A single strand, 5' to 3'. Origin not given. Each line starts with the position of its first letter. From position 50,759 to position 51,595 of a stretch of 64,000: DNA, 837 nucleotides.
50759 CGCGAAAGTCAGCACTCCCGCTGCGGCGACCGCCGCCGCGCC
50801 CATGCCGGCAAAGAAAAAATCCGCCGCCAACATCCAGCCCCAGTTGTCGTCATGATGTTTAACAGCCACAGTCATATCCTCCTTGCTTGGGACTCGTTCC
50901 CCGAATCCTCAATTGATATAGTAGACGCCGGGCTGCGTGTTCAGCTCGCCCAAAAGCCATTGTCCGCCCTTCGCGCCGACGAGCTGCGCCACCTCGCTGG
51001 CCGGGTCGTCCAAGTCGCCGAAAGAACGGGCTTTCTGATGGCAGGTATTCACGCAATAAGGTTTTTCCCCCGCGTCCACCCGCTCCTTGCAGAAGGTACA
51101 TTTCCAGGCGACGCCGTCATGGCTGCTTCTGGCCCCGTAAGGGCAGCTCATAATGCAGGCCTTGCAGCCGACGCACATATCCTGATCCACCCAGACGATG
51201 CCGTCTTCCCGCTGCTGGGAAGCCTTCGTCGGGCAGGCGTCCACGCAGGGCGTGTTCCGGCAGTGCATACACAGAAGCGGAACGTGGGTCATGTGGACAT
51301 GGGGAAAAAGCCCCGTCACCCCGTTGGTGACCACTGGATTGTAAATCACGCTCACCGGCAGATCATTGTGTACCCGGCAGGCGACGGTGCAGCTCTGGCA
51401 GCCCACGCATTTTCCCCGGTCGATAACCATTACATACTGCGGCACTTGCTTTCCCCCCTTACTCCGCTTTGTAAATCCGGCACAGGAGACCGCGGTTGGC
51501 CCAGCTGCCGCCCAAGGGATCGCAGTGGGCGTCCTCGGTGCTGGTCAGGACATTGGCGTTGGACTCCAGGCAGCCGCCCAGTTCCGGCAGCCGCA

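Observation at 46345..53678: Operon with two Tat-less acetylene-hydratase-clade molybdopterin enzymes, FeS and NrfD subunits, and an embedded radical-SAM gene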

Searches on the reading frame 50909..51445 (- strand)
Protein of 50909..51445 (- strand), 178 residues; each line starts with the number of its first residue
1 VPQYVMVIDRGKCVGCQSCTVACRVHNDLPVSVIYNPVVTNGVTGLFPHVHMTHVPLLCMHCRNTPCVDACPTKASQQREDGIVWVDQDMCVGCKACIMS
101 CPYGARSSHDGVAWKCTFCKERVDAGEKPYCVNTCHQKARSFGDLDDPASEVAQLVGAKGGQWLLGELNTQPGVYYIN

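Call 8: search_protein_families(library=pfam, proteins=[window:50909-51445:-], max_evalue=0.01)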
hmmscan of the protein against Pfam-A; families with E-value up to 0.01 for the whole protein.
window:50909-51445:- (178 aa): 12 families
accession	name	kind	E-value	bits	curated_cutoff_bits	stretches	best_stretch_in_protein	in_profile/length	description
PF13247.11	Fer4_11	-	3e-22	79.1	26.2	1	51-144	2-99/100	4Fe-4S dicluster domain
PF12838.12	Fer4_7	-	9.5e-12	45.6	27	2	59-105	2-52/52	4Fe-4S dicluster domain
PF12797.12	Fer4_2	-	1.9e-11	43.5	24.5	2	83-103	2-22/22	4Fe-4S binding domain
PF00037.32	Fer4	-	9.7e-10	38.3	21.1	2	84-106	1-23/24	4Fe-4S binding domain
PF13187.11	Fer4_9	-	1e-09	38.7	27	1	59-105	2-51/52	4Fe-4S dicluster domain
PF13237.11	Fer4_10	-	1.5e-09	38.1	25.5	3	53-102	3-53/53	4Fe-4S dicluster domain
PF12837.12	Fer4_6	-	5.6e-09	36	25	2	86-105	4-23/24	4Fe-4S binding domain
PF12800.12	Fer4_4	-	4e-07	30.3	24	1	89-104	2-17/17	4Fe-4S binding domain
PF14697.11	Fer4_21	-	1e-05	26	35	2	59-103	8-53/59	4Fe-4S dicluster domain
PF25160.1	LdpA_Fe-S-bd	-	0.00015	21.9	27.6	1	64-105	6-42/49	LdpA Fe-S cluster-binding domain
PF12798.12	Fer4_3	-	0.00051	21.1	27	0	91-105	1-15/15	4Fe-4S binding domain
PF13484.11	Fer4_16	-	0.0064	17.7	30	0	59-79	2-20/66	4Fe-4S double cluster binding domain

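Call 9: search_protein_families(library=ncbifam, proteins=[window:50909-51445:-], max_evalue=0.01)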
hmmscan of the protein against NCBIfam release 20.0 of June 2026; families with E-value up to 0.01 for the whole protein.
window:50909-51445:- (178 aa): 54 families (the best 25 are shown)
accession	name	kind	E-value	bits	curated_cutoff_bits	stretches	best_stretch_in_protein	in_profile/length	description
NF045797.1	DsrO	equivalog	6.3e-47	160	200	1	3-177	43-234/235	sulfate reduction electron transfer complex DsrMKJOP subunit DsrO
NF041715.1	arsenate_red_ArrB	equivalog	1.6e-44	152.2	450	2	4-107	3-105/233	arsenate respiratory reductase iron-sulfur subunit ArrB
NF011569.0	PRK14993.1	equivalog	4.2e-43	147.6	416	1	3-177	43-222/244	tetrathionate reductase subunit TtrB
TIGR03149.1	cyt_nit_nrfC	equivalog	2.7e-40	138.1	377.6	1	3-177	38-216/225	cytochrome c nitrite reductase Fe-S protein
TIGR02951.1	DMSO_dmsB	equivalog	6.9e-38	130.2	214.1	1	3-147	1-155/161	DMSO/selenate family reductase complex B subunit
TIGR03478.1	DMSO_red_II_bet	subfamily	5.4e-34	117.6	480.7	2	44-177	116-253/321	DMSO reductase family type II enzyme, iron-sulfur subunit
NF042979.1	EthbenzDh_ebdB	equivalog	5.9e-27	94.4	740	2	44-177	138-275/354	ethylbenzene dehydrogenase subunit beta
NF041782.1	mnquin_red_QrcC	equivalog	7.4e-26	91.3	400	2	4-107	1-117/239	menaquinone reductase iron-sulfur cluster-binding subunit QrcC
TIGR01582.1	FDH-beta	equivalog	1.1e-24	87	334.7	2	59-151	93-188/283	formate dehydrogenase subunit beta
NF038355.1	FDH3_beta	equivalog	8.4e-24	84.6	240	1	6-119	5-121/180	formate dehydrogenase FDH3 subunit beta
NF008134.0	PRK10882.1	equivalog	1.4e-23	83.5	263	2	54-160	108-223/329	hydrogenase 2 operon protein HybA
NF045715.1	sulf_resp_HmcB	equivalog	1.8e-22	79.8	420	2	58-147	106-200/307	sulfate respiration complex iron-sulfur protein HmcB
TIGR01660.1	narH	equivalog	8.1e-22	77.3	524.05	1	41-155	165-282/492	nitrate reductase subunit beta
NF009451.0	PRK12809.1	equivalog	7.3e-19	67.5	1154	1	6-141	5-135/639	formate-dependent uric acid utilization protein YgfT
NF009408.0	PRK12769.1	equivalog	2.4e-18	65.6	1003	1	3-139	3-141/659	formate-dependent uric acid utilization protein AegA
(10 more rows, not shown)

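Call 48: search_solved_structures(query=window:50909-51445:-, max_evalue=1e-10, show_alignments=1)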
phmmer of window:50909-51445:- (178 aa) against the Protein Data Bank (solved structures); distinct sequences matched with E-value up to 1e-10: 20.
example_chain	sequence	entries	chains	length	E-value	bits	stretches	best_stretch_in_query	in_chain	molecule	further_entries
2vpw_B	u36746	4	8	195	3.5e-46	160.3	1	1-178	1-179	NRFC PROTEIN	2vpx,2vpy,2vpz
6cz7_B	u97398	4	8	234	9.7e-39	136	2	6-108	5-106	4Fe-4S ferredoxin, iron-sulfur binding domain protein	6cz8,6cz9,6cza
2ivf_B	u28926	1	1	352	9.9e-27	96.8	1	45-177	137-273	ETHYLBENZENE DEHYDROGENASE BETA-SUBUNIT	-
4ydd_B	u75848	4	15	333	2.5e-26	95.5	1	44-177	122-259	DMSO reductase family type II enzyme, iron-sulfur subunit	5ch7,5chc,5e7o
1q16_B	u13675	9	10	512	3.7e-23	85.1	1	45-149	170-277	Respiratory nitrate reductase 1 beta chain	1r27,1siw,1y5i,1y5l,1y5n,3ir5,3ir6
3egw_B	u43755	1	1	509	2.4e-22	82.5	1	45-149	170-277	Respiratory nitrate reductase 1 beta chain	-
1y4z_B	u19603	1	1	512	2.6e-22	82.4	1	45-149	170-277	Respiratory nitrate reductase 1 beta chain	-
4v4c_B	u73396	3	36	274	1.5e-21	79.9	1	1-178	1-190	Pyrogallol hydroxytransferase small subunit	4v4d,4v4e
1kqf_B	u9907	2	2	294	7.3e-20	74.4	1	59-148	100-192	FORMATE DEHYDROGENASE, NITRATE-INDUCIBLE, IRON-SULFUR SUBUNIT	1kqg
9mqx_E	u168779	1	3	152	3e-17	65.9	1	4-144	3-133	Fe-S-cluster-containing hydrogenase subunit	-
7b04_A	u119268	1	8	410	4.6e-17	65.3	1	54-177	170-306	Nitrite oxidoreductase subunit B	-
7qv7_B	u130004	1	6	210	5.5e-17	65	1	6-105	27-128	Hydrogen dependent carbon dioxide reductase subunit HycB4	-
6f0k_B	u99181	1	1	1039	1.7e-15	60.1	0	55-107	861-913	Fe-S-cluster-containing hydrogenase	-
9vap_B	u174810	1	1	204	2.2e-15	59.8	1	7-120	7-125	4Fe-4S dicluster domain-containing protein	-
7qv7_A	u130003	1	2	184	1e-14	57.6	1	1-106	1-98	Hydrogen dependent carbon dioxide reductase subunit HycB3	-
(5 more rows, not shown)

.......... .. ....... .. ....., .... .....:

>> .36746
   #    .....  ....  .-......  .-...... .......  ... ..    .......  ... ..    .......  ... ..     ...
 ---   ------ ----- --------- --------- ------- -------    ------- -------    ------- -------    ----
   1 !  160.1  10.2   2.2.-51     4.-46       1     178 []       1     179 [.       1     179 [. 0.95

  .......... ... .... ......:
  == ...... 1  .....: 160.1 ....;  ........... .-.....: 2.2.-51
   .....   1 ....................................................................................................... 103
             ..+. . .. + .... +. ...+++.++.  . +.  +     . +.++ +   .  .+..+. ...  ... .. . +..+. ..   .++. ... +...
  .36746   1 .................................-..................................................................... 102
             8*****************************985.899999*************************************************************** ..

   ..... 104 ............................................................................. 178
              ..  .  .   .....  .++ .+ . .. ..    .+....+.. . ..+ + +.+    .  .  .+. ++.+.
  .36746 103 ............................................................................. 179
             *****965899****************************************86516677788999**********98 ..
